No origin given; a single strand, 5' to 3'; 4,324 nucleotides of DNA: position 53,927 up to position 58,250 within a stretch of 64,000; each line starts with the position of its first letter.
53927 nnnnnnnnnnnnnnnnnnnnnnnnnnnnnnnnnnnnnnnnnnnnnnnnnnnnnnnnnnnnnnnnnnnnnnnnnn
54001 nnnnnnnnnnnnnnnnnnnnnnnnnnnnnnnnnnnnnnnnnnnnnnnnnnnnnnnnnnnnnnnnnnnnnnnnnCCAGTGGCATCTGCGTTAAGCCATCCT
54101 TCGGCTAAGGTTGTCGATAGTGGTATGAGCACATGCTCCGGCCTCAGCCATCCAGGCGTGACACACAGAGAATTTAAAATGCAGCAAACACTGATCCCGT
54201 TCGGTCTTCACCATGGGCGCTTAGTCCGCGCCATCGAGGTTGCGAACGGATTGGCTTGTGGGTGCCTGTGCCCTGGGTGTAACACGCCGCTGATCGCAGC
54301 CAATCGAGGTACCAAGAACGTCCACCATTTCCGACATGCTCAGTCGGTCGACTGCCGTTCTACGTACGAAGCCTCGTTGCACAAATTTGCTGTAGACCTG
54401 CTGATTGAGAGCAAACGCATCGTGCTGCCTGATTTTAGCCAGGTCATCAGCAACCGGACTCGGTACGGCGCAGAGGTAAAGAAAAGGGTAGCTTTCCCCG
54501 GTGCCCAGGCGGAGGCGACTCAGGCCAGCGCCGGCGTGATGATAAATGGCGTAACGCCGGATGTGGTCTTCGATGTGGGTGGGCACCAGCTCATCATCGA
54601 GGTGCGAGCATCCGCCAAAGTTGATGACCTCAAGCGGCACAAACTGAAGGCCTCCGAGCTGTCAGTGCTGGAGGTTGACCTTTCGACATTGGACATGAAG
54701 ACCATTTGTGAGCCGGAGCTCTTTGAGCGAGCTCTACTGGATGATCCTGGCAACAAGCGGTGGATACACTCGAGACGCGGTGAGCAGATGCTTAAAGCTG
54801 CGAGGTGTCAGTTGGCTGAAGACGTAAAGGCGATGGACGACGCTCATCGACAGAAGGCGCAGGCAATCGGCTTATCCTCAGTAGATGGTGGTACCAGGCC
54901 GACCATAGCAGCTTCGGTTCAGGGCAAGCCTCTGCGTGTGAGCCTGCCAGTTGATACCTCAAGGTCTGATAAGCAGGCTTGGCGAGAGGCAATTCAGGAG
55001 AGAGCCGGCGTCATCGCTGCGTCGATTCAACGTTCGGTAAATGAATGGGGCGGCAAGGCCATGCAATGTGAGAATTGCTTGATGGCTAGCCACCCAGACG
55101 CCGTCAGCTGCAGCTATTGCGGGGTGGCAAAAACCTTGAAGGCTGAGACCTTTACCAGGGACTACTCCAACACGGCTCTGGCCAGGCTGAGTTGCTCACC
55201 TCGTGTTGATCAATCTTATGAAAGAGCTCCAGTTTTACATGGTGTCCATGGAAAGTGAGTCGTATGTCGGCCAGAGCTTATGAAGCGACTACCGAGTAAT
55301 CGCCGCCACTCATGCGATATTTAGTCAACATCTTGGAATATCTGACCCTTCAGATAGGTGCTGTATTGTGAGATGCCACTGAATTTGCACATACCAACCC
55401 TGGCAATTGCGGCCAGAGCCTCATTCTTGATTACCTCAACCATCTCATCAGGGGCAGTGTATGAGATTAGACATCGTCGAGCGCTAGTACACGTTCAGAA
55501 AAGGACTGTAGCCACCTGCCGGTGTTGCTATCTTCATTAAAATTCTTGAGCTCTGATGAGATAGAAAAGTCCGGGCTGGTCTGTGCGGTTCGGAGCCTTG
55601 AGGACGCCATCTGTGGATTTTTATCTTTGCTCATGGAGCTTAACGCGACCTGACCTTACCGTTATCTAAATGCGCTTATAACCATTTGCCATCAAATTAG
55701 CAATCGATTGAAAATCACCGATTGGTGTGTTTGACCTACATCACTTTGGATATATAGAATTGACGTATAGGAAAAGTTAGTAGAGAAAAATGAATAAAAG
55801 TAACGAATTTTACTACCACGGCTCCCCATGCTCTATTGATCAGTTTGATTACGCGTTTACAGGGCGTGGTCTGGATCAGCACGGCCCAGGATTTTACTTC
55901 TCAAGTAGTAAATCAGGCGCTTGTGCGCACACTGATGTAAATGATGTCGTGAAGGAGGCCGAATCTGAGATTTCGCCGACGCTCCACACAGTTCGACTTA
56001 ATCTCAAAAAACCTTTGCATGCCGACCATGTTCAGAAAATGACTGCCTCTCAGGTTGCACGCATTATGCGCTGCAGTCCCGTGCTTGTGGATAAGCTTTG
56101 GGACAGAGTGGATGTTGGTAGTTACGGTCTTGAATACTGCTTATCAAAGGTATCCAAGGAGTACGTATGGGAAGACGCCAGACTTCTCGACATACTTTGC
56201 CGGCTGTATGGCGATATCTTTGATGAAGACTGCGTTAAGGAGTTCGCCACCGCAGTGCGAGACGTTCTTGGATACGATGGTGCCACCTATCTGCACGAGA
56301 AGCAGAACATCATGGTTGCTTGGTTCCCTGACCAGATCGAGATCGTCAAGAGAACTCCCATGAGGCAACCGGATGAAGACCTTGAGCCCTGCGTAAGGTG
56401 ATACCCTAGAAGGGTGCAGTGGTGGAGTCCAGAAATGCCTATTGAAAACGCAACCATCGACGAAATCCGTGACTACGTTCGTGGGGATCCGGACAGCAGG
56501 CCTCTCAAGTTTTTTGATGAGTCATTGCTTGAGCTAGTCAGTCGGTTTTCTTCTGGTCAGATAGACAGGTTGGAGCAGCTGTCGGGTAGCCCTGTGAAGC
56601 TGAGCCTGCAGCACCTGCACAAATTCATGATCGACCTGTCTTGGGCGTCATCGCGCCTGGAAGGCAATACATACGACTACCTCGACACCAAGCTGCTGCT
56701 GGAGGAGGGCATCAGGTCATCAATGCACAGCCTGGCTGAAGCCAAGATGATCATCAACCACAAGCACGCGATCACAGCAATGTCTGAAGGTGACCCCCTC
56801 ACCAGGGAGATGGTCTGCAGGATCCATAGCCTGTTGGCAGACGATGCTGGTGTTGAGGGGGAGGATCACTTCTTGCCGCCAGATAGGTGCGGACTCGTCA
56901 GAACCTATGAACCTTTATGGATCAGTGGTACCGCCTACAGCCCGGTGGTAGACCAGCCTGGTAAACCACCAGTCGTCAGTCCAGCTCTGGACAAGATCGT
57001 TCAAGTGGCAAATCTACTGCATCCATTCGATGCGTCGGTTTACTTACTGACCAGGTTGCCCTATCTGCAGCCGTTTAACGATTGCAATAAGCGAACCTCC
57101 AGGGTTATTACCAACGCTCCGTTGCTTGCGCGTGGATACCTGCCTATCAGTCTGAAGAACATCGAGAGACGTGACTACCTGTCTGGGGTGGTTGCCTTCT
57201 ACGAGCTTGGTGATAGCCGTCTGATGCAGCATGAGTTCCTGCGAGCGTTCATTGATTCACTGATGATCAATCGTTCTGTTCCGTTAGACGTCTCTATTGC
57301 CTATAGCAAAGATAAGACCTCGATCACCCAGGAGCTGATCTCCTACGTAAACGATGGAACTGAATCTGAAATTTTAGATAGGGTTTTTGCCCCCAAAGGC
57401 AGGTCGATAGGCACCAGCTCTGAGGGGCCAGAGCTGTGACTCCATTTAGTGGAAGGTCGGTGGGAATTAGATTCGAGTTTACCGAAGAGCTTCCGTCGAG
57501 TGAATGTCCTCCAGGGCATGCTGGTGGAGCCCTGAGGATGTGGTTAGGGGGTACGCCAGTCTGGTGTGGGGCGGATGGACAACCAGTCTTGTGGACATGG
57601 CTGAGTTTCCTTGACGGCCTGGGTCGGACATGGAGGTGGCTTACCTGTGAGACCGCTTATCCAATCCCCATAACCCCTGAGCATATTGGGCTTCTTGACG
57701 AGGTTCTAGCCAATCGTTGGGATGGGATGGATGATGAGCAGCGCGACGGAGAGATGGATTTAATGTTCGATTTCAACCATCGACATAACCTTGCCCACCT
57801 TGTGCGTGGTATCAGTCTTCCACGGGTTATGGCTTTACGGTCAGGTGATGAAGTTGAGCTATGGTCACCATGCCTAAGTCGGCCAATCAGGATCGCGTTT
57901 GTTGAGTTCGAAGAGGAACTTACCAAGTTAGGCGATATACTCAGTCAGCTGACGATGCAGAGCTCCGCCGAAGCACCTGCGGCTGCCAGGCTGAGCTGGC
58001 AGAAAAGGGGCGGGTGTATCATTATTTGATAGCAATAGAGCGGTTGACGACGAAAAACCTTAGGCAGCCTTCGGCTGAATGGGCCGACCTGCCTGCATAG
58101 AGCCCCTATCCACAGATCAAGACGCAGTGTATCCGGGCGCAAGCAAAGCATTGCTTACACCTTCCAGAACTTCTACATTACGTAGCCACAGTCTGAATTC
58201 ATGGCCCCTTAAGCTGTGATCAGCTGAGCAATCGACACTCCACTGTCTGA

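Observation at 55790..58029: ART-fold protein, then Fic protein with degenerate catalytic motif, then a coupled Trp-rich protein: candidate toxin/immunity or effector module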

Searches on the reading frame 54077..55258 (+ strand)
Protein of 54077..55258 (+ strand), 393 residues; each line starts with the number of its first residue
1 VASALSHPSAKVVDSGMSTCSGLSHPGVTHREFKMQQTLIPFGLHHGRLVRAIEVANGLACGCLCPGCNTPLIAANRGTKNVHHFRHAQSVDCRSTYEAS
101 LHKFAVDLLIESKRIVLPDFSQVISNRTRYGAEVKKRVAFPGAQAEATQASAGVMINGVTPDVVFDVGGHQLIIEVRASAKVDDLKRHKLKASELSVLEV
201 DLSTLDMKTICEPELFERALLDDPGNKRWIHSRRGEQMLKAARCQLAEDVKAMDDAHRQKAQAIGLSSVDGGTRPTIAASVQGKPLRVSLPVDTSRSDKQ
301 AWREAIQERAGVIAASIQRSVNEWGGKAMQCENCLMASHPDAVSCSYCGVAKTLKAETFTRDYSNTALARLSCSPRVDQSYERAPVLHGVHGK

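Call 3: search_protein_families(library=pfam, proteins=[window:54077-55258:+], max_evalue=0.1)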
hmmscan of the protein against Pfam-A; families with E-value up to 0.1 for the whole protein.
window:54077-55258:+ (393 aa): 1 family
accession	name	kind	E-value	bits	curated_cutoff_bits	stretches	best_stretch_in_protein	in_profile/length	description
PF25164.1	CoiA_N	-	0.00098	19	26.3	1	64-95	19-49/50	Competence protein CoiA, N-terminal domain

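Call 4: search_protein_families(library=ncbifam, proteins=[window:54077-55258:+], max_evalue=0.1)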
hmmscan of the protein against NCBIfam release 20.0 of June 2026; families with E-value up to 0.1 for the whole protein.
window:54077-55258:+ (393 aa): 0 families

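Call 12: search_protein_families(library=padloc, proteins=[window:54077-55258:+], max_evalue=0.01)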
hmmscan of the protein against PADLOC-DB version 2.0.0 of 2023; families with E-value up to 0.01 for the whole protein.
window:54077-55258:+ (393 aa): 0 families

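Call 51: search_protein_families(library=phrogs, proteins=[window:54077-55258:+], max_evalue=0.01)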
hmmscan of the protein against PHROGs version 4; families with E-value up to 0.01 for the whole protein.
window:54077-55258:+ (393 aa): 0 families

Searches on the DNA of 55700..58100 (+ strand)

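Call 6: search_dna_similar(query=window:55700-58100:+, collection=plasmids, mode=near)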
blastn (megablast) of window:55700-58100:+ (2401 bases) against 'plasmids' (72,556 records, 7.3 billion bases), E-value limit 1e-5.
No match.

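Call 8: search_dna_similar(query=window:55700-58100:+, collection=ecoli_genomes, mode=near)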
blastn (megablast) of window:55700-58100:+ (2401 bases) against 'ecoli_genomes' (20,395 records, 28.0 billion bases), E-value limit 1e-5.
No match.
